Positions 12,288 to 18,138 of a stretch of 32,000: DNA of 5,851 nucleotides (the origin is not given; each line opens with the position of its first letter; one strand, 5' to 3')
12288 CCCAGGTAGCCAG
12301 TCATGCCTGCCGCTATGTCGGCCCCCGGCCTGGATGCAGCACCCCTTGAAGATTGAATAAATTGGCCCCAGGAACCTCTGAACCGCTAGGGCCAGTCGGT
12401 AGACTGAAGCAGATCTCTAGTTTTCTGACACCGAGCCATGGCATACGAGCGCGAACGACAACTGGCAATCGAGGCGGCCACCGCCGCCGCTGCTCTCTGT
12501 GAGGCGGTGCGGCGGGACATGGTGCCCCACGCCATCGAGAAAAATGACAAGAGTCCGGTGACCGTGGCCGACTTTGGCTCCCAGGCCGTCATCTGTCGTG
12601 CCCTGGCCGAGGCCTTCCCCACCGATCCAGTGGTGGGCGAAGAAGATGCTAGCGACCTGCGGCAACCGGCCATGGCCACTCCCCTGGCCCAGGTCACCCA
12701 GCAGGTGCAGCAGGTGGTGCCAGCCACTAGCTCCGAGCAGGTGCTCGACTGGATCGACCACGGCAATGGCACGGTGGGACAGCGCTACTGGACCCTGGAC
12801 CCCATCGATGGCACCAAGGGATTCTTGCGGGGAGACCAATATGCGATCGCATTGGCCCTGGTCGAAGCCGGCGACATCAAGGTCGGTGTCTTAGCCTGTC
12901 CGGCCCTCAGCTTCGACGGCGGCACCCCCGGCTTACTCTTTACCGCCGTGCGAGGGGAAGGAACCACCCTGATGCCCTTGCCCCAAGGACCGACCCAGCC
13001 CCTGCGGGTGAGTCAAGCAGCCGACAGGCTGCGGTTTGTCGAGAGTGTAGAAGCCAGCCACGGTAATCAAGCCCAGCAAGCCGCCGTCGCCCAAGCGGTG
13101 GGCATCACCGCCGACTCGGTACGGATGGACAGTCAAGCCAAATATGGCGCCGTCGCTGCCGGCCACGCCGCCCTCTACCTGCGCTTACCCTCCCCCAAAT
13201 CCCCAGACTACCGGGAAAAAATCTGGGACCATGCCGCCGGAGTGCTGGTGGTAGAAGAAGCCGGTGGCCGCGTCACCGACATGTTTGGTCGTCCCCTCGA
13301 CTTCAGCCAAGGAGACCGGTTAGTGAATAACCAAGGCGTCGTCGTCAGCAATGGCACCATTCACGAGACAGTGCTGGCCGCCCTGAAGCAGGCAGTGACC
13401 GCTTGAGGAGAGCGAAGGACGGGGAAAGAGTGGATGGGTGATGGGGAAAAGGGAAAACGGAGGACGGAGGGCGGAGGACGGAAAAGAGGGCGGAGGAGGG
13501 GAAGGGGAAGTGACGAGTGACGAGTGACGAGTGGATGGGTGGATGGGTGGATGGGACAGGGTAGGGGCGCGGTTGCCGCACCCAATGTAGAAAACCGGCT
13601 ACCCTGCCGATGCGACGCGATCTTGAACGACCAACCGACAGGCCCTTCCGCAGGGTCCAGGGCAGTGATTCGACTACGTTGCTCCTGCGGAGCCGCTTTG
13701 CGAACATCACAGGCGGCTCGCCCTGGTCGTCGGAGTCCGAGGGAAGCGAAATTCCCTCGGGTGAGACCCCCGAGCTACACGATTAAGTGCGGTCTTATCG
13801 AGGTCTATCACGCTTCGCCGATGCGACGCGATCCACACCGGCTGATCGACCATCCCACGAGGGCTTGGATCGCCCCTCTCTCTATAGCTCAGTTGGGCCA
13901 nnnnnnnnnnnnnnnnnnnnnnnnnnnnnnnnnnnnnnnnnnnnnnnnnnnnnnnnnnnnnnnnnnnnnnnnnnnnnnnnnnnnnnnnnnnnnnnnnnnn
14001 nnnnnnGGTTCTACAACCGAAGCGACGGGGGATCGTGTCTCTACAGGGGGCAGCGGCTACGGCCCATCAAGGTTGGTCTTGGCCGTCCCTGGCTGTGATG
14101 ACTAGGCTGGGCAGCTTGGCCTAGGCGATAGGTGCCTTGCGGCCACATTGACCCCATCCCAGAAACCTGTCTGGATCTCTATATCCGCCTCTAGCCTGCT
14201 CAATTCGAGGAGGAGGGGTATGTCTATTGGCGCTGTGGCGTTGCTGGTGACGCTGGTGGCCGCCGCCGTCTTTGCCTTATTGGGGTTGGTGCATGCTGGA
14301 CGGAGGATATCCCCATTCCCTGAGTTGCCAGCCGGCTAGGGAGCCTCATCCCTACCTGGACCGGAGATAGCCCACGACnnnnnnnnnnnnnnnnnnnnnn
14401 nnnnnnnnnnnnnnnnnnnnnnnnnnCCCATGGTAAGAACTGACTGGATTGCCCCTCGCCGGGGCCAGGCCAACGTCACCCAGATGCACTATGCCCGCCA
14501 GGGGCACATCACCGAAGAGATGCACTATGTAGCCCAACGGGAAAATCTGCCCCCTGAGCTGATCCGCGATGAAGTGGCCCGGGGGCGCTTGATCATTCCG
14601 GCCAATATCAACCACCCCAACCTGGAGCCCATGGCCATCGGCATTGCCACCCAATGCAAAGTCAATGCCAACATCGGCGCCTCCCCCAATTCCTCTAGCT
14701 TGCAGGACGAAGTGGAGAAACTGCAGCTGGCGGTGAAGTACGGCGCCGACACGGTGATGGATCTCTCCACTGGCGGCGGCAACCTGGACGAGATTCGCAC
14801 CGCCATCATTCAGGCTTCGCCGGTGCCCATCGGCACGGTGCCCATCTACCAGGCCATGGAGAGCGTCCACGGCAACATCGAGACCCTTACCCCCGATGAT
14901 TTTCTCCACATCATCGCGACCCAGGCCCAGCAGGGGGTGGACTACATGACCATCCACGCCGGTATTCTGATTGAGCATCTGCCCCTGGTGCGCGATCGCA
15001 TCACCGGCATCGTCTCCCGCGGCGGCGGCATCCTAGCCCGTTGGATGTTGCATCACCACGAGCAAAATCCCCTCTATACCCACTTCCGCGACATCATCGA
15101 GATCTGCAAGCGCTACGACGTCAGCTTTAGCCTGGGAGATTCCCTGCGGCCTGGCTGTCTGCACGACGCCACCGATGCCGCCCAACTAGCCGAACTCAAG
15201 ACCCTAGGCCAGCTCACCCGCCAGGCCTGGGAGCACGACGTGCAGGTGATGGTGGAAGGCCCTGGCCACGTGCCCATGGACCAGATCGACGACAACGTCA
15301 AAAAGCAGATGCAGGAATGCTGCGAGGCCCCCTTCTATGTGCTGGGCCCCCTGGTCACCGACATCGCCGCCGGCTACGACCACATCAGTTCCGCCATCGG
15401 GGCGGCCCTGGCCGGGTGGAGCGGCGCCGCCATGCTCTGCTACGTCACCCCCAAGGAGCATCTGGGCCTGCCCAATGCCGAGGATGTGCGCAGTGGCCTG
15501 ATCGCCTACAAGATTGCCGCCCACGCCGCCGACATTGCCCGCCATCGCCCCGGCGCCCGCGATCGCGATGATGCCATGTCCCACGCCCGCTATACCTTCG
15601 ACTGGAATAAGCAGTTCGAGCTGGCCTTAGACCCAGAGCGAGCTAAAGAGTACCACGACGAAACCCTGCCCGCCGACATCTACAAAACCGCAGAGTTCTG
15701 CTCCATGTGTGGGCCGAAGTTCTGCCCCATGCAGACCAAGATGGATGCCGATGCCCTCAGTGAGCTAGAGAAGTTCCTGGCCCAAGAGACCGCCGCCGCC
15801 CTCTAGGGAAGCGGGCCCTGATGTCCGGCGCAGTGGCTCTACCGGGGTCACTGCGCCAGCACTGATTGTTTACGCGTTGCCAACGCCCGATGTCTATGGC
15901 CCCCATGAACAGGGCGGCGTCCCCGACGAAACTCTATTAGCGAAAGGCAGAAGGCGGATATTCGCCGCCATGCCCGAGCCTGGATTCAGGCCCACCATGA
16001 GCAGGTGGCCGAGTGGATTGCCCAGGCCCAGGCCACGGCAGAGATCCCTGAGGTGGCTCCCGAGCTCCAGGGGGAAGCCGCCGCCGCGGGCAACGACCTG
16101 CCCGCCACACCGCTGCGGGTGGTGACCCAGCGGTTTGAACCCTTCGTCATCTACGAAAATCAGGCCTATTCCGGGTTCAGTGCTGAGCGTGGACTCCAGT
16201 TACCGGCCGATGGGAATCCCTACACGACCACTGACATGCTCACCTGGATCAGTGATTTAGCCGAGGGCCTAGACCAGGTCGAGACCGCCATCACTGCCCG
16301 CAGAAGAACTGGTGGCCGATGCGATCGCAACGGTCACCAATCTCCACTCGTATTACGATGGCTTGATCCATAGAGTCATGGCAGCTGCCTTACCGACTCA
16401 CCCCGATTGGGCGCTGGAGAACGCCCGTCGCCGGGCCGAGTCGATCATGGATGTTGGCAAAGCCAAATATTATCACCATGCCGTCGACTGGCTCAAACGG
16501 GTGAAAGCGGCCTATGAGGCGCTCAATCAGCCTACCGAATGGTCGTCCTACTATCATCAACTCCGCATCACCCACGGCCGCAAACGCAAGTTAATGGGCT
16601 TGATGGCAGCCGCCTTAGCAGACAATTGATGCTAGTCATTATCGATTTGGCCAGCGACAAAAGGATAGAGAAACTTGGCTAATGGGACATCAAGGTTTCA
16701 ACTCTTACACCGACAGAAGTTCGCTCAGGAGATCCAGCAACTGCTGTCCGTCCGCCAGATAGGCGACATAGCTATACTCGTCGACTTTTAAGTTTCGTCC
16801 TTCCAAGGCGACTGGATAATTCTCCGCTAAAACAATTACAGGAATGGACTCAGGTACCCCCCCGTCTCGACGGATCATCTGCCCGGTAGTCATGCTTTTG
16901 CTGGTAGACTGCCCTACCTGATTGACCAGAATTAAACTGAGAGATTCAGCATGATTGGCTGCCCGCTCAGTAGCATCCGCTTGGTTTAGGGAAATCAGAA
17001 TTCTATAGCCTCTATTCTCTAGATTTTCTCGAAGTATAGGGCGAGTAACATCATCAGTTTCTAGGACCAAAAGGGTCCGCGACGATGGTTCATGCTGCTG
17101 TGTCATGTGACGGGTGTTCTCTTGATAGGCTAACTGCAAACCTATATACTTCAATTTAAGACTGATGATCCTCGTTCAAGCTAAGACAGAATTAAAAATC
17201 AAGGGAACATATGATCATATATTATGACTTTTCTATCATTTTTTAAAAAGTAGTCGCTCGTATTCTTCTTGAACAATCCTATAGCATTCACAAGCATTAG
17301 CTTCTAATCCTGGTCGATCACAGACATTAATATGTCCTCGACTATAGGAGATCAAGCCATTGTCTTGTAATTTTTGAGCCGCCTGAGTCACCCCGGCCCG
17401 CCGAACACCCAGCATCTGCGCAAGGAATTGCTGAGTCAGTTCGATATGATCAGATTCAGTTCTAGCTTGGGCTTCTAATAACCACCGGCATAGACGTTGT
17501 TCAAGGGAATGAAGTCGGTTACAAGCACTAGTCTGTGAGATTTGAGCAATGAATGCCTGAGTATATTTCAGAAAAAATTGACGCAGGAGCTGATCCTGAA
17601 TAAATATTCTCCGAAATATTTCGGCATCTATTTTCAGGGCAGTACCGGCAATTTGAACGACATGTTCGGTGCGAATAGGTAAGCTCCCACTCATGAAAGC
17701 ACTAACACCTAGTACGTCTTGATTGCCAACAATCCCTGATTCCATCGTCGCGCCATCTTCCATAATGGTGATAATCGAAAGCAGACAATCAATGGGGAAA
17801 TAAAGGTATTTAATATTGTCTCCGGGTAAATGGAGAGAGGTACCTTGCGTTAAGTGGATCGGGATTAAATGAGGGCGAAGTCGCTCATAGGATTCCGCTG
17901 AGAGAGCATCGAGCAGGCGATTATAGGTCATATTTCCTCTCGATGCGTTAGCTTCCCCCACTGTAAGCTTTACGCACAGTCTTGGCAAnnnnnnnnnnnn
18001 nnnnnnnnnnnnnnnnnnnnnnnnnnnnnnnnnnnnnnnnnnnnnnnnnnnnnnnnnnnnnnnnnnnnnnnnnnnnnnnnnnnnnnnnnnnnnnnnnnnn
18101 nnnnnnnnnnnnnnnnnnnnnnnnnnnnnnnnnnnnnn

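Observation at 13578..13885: Two diverged, oppositely oriented copies of a ~300-nt non-coding element with compensatory base changes: a candidate unannotated structured RNA family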

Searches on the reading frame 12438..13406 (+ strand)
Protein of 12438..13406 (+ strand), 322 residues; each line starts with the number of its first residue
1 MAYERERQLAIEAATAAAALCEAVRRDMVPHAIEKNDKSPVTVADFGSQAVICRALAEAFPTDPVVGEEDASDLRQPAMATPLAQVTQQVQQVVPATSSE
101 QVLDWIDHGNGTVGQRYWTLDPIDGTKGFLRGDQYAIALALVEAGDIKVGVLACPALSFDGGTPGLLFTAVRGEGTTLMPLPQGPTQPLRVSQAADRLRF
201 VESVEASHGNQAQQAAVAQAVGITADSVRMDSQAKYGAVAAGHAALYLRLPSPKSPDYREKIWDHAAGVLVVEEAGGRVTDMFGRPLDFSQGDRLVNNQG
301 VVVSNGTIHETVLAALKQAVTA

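Call 9: search_protein_families(library=pfam, proteins=[window:12438-13406:+], max_evalue=0.01)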
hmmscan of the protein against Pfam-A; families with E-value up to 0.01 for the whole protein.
window:12438-13406:+ (322 aa): 1 family
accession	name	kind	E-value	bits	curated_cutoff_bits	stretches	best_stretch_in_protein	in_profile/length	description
PF00459.30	Inositol_P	-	1.3e-50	172.9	27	1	9-319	8-269/271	Inositol monophosphatase family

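Call 17: find_encoding_contigs(protein=window:12438-13406:+, flank=10000, max_places=10)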
Protein window:12438-13406:+ (322 aa): no gene with exactly this product is on record in the collection.

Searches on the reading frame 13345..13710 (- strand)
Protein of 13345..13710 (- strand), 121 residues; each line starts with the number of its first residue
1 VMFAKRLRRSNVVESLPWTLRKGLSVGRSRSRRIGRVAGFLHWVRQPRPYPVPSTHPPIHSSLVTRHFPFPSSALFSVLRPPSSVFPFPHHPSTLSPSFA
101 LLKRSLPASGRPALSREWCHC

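Call 95: search_protein_families(library=pfam, proteins=[window:13345-13710:-], max_evalue=1)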
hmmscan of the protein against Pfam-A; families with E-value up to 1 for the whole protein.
window:13345-13710:- (121 aa): 0 families

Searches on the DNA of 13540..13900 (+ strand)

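Call 15: search_dna_similar(query=window:13590-13850:+, collection=plasmids, mode=distant, max_evalue=0.01)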
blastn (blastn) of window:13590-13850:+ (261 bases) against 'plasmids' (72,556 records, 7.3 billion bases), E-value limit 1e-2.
No match.

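Call 49: search_dna_similar(query=window:13560-13880:+, collection=phages, mode=distant, max_evalue=0.01)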
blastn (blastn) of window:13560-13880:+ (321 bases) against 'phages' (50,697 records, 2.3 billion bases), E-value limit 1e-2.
No match.

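Call 73: search_rna_families(source=window, start=13540, end=13900, threshold=evalue, max_evalue=10)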
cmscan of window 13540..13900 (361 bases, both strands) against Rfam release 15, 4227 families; matches with E-value up to 10: 0.
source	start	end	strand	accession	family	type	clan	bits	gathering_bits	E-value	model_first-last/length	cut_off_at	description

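Call 84: build_rna_model(alignment_id=A6)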
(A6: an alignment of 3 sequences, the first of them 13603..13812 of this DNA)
Model R1 built from alignment A6 (3 sequences, 211 columns); structure: RNAalifold consensus.
model positions 163; base pairs 46; branch points 1; effective number of sequences 1.13; information 0.589 bits per position. Calibrated on 0.2 Mb of random sequence (short: E-values are rough).
structure used (alignment columns):
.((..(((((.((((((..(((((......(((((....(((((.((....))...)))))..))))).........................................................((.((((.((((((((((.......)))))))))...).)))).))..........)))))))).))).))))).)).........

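Call 85: search_with_rna_model(model_id=R1, source=window, filters=off, max_evalue=10)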
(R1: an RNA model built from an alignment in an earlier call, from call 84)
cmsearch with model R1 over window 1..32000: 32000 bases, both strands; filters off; matches with E-value up to 10: 56.
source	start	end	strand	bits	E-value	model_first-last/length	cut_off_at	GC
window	13603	13812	+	172.2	8.4e-44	1-163/163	no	0.61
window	5369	5532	-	171.1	1.6e-43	1-163/163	no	0.61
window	7953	8100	+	9.8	0.33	1-163/163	no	0.51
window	5549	5605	-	9.3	0.43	1-163/163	no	0.72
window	11915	11975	+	9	0.53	1-163/163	no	0.75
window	13737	13760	-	9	0.54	88-111/163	no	0.62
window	19735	19814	+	8.9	0.55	1-163/163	no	0.65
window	31680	31715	-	8.9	0.56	1-163/163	no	0.61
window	2212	2374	-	8.9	0.56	1-163/163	no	0.59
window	11796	11826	+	8.6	0.69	1-163/163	no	0.81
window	14753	14783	-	8.4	0.77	1-163/163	no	0.65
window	18867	18967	+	8.3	0.8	1-163/163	no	0.53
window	5421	5445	+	8.1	0.89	88-111/163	no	0.56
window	9204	9266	+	8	0.93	1-163/163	no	0.49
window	16086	16105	+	8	0.95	90-109/163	no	0.8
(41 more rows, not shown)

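Call 86: search_with_rna_model(model_id=R1, sources=[L011, L056, L057, L063, L064, L065, L066], filters=default, max_evalue=10)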
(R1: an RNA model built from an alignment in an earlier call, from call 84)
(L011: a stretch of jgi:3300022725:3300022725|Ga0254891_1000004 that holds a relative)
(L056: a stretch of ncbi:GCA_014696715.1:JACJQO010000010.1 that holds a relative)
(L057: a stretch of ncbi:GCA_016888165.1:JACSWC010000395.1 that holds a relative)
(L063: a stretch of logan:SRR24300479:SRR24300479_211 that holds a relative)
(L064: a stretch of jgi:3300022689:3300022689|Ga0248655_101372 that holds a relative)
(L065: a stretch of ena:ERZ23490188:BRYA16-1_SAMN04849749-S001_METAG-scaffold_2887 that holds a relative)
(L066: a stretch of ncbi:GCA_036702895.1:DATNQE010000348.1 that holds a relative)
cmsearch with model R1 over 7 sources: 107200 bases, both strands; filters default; matches with E-value up to 10: 7.
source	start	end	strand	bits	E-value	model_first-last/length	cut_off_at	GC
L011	5344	5501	+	164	3.8e-41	1-163/163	no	0.62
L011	8574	8641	+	13.6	0.11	1-163/163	no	0.51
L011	9414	9431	+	11.1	0.49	42-59/163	no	0.56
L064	2214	2268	-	9.4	1.4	1-163/163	no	0.69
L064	1840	1863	-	6.6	7.6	40-63/163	no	0.71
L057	2706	2730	-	6.5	7.9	39-63/163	no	0.88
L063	20032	20053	+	6.4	8.3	89-110/163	no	0.64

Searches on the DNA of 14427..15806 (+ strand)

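Call 74: search_rna_families(source=L011, start=5250, end=5580, threshold=evalue, max_evalue=10)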
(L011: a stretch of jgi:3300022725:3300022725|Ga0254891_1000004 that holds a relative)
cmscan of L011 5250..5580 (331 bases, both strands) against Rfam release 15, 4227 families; matches with E-value up to 10: 2.
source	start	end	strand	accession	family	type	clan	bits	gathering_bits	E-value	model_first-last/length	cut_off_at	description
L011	5421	5476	+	RF03140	S4-Clostridia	Cis-reg; leader;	CL00119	14.8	37.5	1.4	1-55/55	no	S4-Clostridia ribosomal protein leader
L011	5401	5432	+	RF03010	mcrA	Gene; sRNA;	-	10.7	57.6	2.8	1-34/51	no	mcrA RNA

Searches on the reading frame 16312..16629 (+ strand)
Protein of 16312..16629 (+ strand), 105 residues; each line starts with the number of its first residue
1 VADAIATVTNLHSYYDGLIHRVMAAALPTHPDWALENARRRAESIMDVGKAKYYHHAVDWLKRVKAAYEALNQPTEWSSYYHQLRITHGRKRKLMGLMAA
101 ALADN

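Call 44: search_protein_families(library=pfam, proteins=[window:16312-16629:+], max_evalue=0.01)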
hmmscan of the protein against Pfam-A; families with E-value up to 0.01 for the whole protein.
window:16312-16629:+ (105 aa): 1 family
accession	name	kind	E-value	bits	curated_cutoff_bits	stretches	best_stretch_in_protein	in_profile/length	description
PF01329.24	Pterin_4a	-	0.0017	18.9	26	1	23-87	8-68/91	Pterin 4 alpha carbinolamine dehydratase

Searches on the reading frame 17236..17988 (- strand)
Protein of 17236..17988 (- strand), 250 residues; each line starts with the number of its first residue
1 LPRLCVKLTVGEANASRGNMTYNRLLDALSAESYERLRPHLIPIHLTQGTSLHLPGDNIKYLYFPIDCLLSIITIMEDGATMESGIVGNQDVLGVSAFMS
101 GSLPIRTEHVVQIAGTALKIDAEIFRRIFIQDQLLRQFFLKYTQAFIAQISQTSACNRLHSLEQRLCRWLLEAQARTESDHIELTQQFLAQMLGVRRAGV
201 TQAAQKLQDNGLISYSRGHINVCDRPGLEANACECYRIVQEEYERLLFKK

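Call 41: search_protein_families(library=pfam, proteins=[window:17236-17988:-], max_evalue=0.01)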
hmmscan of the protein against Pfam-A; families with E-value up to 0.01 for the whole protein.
window:17236-17988:- (250 aa): 6 families
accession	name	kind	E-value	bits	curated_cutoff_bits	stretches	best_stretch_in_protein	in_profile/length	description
PF13545.12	HTH_Crp_2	-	4.2e-17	62.3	27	1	164-230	1-69/70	Crp-like helix-turn-helix domain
PF00027.35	cNMP_binding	-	1.8e-06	28.2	27.5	1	45-131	3-88/89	Cyclic nucleotide-binding domain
PF12802.13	MarR_2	-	1.1e-05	25.9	27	1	183-214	19-51/61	MarR family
PF01047.28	MarR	-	0.0002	21.6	24.6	1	180-215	14-49/59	MarR family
PF00392.27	GntR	-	0.00074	19.6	27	1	165-217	8-58/64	Bacterial regulatory proteins, gntR family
PF01325.25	Fe_dep_repress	-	0.0011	19.6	26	1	186-216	25-55/60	Iron dependent repressor, N-terminal DNA binding domain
